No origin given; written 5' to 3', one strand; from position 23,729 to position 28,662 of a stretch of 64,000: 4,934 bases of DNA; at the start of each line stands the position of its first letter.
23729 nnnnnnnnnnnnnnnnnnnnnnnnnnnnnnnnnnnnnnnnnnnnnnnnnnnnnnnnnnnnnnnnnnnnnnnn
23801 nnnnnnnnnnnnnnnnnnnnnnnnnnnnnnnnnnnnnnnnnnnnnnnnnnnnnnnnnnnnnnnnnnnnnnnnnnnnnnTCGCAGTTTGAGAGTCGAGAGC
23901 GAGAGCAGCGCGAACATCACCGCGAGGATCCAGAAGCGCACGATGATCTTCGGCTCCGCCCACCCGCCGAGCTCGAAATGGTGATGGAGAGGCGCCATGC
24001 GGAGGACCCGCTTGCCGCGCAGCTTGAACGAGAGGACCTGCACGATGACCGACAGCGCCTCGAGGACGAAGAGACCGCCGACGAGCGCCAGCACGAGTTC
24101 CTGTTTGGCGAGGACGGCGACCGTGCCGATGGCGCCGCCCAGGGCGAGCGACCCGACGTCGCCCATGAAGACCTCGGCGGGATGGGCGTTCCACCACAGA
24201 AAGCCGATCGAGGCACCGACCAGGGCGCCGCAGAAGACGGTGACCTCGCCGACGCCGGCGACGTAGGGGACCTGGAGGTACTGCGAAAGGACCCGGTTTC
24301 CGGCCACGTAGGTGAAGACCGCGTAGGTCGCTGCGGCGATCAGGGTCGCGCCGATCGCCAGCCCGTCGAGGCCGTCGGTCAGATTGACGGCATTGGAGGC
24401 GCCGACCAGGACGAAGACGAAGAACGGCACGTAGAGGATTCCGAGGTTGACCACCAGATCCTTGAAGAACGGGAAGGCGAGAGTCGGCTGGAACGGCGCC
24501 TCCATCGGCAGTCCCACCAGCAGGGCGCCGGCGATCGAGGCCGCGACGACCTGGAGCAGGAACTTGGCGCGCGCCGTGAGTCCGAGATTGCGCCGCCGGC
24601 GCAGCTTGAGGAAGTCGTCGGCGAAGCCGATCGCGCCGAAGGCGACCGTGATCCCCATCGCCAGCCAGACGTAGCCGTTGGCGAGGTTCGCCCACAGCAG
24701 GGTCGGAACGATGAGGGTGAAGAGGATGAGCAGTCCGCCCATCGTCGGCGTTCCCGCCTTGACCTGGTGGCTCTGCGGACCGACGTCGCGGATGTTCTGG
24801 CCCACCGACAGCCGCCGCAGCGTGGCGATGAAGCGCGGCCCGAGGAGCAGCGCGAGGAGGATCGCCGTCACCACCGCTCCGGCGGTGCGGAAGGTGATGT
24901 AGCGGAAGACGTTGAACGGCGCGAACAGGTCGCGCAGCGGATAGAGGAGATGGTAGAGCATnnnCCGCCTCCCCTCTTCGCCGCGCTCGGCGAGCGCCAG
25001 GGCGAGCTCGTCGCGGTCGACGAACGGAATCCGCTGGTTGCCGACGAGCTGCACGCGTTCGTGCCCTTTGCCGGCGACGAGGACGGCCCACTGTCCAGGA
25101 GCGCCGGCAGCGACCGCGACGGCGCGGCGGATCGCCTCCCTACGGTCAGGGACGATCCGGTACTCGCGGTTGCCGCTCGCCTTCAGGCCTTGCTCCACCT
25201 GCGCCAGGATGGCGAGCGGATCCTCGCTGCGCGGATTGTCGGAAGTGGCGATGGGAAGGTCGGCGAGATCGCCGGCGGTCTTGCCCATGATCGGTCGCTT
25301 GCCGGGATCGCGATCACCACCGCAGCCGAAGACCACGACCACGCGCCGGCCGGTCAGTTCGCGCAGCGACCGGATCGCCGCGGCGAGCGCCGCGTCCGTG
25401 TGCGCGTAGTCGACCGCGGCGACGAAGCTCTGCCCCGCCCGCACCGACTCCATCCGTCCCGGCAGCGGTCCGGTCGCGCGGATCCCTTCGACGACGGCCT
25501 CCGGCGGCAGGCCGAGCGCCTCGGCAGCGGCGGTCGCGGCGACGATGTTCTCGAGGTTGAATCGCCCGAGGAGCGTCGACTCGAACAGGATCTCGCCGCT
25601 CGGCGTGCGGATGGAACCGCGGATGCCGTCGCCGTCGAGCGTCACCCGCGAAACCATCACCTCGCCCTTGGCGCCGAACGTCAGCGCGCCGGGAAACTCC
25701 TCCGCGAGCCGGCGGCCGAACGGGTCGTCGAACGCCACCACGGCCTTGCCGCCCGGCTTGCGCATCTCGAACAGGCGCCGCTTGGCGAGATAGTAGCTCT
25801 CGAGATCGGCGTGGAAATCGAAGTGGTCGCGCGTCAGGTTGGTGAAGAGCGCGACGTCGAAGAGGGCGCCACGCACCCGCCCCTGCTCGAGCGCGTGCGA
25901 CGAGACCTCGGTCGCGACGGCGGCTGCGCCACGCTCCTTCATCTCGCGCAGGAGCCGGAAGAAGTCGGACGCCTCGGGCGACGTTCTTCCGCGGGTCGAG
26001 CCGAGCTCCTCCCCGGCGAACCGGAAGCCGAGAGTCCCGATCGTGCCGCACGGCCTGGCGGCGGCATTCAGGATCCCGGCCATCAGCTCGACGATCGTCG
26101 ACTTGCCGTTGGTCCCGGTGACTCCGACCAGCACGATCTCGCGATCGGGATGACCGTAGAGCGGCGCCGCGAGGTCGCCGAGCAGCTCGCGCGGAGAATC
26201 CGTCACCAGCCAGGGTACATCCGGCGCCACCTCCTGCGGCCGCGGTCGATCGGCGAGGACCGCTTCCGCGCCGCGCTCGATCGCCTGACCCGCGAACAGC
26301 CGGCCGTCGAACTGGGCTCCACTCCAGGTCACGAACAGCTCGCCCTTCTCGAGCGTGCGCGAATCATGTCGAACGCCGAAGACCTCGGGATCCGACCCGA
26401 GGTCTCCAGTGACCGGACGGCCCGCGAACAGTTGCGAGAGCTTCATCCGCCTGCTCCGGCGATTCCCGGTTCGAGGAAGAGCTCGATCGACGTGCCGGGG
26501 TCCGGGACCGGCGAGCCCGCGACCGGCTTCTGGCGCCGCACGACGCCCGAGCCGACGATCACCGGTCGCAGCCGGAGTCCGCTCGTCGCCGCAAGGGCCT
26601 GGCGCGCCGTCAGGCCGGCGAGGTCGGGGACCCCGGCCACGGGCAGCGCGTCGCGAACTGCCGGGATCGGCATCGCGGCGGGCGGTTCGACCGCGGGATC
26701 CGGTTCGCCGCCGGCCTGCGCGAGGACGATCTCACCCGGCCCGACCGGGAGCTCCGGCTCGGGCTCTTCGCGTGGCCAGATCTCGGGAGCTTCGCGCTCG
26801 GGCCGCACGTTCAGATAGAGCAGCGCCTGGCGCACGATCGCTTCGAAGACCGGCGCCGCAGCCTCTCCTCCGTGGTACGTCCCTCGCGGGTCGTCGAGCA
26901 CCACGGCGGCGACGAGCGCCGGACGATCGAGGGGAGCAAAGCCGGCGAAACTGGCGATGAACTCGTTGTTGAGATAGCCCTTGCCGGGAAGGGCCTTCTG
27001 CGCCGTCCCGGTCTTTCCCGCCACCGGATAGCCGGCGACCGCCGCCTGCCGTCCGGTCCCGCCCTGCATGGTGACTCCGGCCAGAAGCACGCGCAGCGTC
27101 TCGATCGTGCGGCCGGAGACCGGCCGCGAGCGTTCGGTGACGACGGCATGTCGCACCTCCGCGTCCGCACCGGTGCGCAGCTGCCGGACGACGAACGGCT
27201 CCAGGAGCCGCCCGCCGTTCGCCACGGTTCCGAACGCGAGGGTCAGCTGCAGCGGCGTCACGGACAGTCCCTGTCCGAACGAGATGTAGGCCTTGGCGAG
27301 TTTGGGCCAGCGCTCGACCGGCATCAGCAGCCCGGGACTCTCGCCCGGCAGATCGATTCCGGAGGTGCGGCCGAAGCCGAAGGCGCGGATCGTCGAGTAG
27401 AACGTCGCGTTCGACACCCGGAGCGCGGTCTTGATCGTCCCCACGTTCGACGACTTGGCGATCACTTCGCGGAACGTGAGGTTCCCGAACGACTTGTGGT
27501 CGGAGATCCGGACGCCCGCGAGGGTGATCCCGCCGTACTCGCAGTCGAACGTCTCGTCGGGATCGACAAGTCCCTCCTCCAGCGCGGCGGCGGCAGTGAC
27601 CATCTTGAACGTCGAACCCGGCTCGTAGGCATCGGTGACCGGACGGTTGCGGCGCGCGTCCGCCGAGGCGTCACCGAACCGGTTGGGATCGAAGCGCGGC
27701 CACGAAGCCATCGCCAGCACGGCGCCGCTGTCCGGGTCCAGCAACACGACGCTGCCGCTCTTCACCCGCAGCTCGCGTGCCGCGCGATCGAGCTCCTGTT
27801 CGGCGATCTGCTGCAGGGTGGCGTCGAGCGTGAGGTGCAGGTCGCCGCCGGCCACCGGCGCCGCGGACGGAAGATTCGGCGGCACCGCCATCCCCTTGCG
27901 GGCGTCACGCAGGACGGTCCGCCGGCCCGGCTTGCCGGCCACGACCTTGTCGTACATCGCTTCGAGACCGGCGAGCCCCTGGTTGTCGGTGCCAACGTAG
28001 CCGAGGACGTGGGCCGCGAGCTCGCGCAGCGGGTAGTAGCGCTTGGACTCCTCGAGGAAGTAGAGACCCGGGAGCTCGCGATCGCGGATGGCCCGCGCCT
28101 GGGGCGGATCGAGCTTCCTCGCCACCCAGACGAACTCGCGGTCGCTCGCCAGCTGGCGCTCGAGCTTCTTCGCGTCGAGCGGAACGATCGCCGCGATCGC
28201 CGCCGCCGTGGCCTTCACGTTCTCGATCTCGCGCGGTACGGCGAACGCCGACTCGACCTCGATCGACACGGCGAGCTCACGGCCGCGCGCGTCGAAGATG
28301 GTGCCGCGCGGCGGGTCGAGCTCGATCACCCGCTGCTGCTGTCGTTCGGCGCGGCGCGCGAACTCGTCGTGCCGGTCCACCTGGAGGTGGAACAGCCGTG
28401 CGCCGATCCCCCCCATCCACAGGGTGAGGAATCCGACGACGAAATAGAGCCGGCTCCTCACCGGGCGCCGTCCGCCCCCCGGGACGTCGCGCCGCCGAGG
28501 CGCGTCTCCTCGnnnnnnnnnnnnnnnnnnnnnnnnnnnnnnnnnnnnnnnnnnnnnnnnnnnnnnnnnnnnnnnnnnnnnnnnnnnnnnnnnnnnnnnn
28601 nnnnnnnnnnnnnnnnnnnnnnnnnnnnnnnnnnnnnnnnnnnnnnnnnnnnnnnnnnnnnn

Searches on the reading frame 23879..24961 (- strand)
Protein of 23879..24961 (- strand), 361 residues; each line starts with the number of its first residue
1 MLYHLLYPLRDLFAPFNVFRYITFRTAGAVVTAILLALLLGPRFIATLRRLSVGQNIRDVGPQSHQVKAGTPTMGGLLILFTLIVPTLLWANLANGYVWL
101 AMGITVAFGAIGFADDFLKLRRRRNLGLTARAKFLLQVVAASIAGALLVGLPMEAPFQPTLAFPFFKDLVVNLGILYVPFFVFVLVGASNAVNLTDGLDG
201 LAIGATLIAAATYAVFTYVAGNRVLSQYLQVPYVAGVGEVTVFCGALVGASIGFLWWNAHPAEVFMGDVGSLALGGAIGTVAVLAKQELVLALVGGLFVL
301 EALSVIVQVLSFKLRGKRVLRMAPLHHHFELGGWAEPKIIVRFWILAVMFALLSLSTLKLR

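Call 46: search_protein_families(library=pfam, proteins=[window:23879-24961:-], max_evalue=0.0001)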
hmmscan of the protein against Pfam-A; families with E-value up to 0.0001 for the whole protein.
window:23879-24961:- (361 aa): 2 families
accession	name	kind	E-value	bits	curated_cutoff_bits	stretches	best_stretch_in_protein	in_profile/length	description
PF00953.26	Glycos_transf_4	-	6.6e-36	124.2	27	1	100-284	3-158/160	Glycosyl transferase family 4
PF10555.14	MraY_sig1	-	4.4e-06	26.3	20.1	1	68-80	1-13/13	Phospho-N-acetylmuramoyl-pentapeptide-transferase signature 1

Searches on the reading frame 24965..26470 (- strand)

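Call 46: search_protein_families(library=pfam, proteins=[window:24965-26470:-], max_evalue=0.0001)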
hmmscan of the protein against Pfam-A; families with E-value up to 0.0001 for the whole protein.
window:24965-26470:- (502 aa): 3 families
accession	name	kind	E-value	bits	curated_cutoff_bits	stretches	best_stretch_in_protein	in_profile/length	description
PF08245.18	Mur_ligase_M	-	3e-44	151.8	24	1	117-316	1-200/200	Mur ligase middle domain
PF02875.26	Mur_ligase_C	-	5.9e-29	101.9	28.4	1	338-469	1-127/127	Mur ligase, glutamate ligase domain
PF01225.30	Mur_ligase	-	3.5e-10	40.5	21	1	32-102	4-92/95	Mur ligase family, catalytic domain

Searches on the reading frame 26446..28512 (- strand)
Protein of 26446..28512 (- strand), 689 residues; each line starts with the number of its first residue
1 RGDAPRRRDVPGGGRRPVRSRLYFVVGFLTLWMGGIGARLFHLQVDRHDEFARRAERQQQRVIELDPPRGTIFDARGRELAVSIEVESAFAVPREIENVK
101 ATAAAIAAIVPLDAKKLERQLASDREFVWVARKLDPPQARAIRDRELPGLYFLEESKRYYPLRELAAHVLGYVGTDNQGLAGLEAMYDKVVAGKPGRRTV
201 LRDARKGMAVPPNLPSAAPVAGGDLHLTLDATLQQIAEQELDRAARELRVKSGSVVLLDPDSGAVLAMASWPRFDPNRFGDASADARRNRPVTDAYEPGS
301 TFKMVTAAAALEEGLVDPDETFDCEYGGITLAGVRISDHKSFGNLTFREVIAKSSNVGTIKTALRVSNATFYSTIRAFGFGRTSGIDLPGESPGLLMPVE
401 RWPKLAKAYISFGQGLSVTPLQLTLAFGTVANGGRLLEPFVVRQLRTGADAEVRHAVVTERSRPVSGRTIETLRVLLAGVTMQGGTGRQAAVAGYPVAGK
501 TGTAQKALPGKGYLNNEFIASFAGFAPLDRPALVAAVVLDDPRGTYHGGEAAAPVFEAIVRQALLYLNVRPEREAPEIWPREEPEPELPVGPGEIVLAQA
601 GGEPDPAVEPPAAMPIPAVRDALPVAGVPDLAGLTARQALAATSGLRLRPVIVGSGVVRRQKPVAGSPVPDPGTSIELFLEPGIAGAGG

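Call 46: search_protein_families(library=pfam, proteins=[window:26446-28512:-], max_evalue=0.0001)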
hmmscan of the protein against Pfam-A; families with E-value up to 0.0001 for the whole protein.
window:26446-28512:- (689 aa): 3 families
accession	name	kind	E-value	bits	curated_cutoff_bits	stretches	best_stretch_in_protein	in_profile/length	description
PF00905.27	Transpeptidase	-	2e-76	257.5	22.1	1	253-560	1-298/299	Penicillin binding protein transpeptidase domain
PF03717.20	PBP_dimer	-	1.1e-20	75.3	24.4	1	66-205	3-172/180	Penicillin-binding Protein dimerisation domain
PF03793.24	PASTA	-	1.4e-07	31.8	23.2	1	628-680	3-62/64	PASTA domain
